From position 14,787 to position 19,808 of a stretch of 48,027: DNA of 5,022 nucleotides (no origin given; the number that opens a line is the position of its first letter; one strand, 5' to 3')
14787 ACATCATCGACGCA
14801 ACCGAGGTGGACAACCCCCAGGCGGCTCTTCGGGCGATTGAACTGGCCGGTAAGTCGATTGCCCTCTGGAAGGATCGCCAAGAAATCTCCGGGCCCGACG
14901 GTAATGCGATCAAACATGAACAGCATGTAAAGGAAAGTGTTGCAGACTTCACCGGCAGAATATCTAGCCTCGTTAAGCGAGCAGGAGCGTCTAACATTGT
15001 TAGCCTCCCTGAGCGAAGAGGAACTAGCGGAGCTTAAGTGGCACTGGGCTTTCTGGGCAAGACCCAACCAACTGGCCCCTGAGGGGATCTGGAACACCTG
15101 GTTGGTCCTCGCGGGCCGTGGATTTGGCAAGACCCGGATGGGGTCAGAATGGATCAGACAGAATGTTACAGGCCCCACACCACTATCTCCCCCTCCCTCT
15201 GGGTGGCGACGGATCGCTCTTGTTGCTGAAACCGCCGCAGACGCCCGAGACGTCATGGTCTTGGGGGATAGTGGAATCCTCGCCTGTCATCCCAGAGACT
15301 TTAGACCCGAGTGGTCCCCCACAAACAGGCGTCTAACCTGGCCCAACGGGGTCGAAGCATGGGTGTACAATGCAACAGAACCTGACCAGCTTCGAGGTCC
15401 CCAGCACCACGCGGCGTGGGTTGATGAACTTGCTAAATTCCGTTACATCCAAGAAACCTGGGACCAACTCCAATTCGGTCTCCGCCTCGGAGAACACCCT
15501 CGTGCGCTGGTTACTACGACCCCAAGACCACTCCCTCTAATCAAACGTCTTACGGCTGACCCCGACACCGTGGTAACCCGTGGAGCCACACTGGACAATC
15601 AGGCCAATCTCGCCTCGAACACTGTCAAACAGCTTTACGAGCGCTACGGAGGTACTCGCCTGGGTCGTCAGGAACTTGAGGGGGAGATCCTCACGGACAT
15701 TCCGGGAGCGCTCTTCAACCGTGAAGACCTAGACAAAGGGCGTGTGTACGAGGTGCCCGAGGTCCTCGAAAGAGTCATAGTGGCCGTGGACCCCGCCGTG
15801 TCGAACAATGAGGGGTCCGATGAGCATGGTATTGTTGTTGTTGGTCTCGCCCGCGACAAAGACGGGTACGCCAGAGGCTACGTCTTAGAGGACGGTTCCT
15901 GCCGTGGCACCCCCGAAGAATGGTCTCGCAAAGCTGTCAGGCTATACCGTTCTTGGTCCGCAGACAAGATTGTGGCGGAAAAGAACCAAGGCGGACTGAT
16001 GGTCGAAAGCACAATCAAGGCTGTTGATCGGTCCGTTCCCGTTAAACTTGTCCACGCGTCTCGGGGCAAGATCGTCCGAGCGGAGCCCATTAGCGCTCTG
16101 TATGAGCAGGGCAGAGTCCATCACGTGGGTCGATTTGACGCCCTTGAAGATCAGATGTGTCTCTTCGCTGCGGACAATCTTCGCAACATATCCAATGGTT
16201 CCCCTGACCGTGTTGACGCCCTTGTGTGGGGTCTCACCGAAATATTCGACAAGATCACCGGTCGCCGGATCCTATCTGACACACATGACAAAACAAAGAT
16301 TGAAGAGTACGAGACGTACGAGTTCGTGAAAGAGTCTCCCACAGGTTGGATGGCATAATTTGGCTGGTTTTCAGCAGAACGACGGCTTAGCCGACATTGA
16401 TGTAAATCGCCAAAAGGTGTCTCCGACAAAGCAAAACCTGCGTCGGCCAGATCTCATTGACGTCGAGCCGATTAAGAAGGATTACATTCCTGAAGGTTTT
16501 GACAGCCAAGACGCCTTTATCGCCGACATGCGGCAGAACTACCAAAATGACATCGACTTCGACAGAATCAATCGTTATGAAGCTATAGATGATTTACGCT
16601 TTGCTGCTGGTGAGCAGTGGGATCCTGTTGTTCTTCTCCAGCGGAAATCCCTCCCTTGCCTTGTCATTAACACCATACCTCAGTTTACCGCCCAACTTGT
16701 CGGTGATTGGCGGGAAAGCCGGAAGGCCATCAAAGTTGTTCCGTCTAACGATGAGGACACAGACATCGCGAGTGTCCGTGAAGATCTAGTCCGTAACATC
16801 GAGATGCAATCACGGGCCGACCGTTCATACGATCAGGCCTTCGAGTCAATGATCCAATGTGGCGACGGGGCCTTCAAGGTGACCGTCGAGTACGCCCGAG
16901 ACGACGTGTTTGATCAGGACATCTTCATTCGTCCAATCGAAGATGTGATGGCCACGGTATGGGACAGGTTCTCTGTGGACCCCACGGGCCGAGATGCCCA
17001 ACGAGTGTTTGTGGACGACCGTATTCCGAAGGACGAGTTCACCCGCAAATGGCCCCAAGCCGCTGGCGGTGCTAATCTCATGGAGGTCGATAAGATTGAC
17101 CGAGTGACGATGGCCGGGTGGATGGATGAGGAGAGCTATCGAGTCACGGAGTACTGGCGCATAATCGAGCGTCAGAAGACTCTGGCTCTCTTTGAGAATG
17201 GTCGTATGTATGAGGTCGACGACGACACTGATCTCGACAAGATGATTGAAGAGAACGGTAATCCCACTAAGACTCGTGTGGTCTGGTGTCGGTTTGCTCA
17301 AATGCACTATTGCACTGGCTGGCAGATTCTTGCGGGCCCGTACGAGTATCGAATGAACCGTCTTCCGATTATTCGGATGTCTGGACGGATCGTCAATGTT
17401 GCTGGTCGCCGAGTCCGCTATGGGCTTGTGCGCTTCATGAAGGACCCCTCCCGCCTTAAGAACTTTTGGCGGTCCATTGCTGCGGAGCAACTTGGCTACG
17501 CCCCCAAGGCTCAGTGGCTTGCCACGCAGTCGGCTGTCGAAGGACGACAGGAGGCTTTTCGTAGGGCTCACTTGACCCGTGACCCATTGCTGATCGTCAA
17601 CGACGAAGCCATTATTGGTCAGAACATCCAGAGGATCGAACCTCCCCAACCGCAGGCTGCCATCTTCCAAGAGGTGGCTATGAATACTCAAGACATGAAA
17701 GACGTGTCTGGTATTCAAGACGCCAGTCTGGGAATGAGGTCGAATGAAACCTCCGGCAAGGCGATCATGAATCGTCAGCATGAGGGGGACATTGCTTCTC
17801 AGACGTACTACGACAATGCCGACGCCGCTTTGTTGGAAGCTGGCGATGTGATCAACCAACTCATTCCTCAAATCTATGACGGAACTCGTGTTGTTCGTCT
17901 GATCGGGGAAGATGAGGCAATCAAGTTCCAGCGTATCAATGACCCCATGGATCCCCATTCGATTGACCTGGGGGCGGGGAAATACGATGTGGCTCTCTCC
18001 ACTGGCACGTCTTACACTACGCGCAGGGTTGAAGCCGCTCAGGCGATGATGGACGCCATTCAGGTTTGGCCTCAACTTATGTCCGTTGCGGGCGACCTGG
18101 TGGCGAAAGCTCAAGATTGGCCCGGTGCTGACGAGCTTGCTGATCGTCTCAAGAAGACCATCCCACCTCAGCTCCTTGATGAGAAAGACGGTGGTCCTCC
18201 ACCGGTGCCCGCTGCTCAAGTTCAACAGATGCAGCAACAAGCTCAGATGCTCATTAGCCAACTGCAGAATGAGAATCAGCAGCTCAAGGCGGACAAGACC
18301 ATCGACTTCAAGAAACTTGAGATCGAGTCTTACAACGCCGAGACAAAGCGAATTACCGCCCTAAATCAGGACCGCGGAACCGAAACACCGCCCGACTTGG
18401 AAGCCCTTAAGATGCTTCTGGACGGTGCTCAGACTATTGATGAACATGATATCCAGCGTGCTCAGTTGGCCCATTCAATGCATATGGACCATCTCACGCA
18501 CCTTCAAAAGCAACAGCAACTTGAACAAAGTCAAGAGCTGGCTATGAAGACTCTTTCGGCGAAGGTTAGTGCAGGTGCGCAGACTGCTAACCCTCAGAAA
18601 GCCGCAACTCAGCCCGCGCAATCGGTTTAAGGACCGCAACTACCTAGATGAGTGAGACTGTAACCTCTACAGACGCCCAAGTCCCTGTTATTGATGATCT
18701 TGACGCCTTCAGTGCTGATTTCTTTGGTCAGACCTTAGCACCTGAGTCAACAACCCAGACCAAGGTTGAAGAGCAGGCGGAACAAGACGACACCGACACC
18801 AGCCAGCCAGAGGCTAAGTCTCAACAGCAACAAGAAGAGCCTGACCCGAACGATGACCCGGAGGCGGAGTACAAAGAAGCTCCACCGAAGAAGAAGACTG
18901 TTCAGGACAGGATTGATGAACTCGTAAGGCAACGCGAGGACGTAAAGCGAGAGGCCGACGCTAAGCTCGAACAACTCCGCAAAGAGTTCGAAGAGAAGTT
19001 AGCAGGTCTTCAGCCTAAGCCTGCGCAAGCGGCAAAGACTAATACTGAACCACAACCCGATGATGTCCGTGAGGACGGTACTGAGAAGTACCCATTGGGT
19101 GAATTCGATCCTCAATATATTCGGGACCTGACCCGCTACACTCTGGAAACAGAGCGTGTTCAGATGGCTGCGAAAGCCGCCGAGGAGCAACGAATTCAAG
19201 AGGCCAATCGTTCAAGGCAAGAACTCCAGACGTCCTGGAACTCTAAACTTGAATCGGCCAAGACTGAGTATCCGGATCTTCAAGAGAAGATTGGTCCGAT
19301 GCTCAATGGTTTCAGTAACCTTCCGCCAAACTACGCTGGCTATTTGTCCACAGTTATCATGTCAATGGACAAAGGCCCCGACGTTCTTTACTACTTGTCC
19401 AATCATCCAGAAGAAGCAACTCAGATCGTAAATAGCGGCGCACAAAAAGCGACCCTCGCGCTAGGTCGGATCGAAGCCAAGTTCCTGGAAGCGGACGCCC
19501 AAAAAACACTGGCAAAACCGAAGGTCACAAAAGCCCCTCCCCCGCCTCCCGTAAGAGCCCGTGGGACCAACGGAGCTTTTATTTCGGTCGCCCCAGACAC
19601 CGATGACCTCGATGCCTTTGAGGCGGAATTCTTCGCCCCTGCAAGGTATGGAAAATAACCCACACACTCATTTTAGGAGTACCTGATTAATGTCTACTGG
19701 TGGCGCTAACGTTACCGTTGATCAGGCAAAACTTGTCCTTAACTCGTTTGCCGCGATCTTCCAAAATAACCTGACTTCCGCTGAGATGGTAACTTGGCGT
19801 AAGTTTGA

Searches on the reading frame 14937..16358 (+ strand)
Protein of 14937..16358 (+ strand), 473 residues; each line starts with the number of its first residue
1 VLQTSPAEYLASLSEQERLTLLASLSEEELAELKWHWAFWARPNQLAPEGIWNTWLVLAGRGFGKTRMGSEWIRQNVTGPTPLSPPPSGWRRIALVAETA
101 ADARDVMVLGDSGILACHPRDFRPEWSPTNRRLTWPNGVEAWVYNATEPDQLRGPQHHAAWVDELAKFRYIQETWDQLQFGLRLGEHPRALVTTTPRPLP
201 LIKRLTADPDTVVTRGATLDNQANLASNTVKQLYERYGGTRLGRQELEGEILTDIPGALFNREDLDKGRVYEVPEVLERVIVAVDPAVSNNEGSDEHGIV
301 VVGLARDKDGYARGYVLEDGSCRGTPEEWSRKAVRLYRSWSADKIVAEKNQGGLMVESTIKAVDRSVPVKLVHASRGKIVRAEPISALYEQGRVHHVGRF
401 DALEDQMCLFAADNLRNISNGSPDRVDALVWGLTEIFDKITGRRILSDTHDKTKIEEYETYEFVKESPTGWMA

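Call 11: search_protein_families(library=phrogs, proteins=[window:14937-16358:+], max_evalue=0.001)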
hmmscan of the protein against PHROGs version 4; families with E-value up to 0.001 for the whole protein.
window:14937-16358:+ (473 aa): 4 families
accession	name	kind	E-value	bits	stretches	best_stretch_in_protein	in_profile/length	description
phrog_979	-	head and packaging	4.9e-34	119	1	218-455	373-619/642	terminase large subunit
phrog_38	-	head and packaging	3.1e-29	103.2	1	257-446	525-713/760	terminase large subunit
phrog_2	-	head and packaging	6e-19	69.3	1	52-440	277-596/807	terminase large subunit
phrog_5573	-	head and packaging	3.1e-07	31.1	1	253-408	58-211/250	terminase large subunit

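Call 20: find_related_loci(query=window:14937-16358:+, collection=viral_contigs, flank=10000)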
Query window:14937-16358:+ (473 aa) in viral_contigs; peptide patterns used: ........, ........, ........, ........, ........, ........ (x = any residue, [..] = any of these).
115 stretches matched a pattern; 110 encode a relative of the query (tblastn E <= 1e-3); the best 80 are kept; 80 distinct loci.
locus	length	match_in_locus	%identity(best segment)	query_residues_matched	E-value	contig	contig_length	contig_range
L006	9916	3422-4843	84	2-473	0e+0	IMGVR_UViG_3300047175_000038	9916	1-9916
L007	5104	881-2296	83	2-473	0e+0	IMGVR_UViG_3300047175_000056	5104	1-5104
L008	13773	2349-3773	82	1-473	0e+0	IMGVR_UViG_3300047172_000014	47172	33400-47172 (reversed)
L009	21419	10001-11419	84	2-473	0e+0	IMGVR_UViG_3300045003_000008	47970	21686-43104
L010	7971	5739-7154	82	2-473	0e+0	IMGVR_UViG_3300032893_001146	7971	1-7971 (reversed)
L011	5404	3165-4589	82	2-473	0e+0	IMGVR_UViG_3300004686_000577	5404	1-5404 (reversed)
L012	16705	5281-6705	82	2-473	0e+0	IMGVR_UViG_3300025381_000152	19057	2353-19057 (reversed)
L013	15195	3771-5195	81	1-473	0e+0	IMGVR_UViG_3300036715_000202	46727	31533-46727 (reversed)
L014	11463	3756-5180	81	1-473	0e+0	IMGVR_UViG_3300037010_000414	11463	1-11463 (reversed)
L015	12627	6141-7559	82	3-473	0e+0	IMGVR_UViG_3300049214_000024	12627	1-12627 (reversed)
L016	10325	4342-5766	80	5-473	0e+0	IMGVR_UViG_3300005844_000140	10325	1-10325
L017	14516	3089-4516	79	3-473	0e+0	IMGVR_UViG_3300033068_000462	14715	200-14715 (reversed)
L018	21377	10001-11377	79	5-468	0e+0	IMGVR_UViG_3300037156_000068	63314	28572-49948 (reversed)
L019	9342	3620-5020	78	3-473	0e+0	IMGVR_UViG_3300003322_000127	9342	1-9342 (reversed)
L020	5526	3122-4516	78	3-473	0e+0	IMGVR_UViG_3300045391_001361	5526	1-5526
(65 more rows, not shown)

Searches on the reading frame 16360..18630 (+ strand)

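Call 11: search_protein_families(library=phrogs, proteins=[window:16360-18630:+], max_evalue=0.001)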
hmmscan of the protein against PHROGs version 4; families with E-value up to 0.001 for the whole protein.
window:16360-18630:+ (756 aa): 3 families
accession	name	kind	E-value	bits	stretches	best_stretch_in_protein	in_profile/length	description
phrog_156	-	head and packaging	2.9e-118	397.1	1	50-728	8-672/681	portal protein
phrog_14911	-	unknown function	2.2e-15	57.5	1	68-402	21-365/404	-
phrog_25797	-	unknown function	0.00064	19.9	1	416-488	22-94/312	-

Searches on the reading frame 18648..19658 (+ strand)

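Call 11: search_protein_families(library=phrogs, proteins=[window:18648-19658:+], max_evalue=0.001)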
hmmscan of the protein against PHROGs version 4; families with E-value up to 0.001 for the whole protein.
window:18648-19658:+ (336 aa): 1 family
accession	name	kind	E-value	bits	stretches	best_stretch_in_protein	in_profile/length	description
phrog_8865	-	head and packaging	1.9e-27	97.7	1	31-327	28-288/297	head scaffolding protein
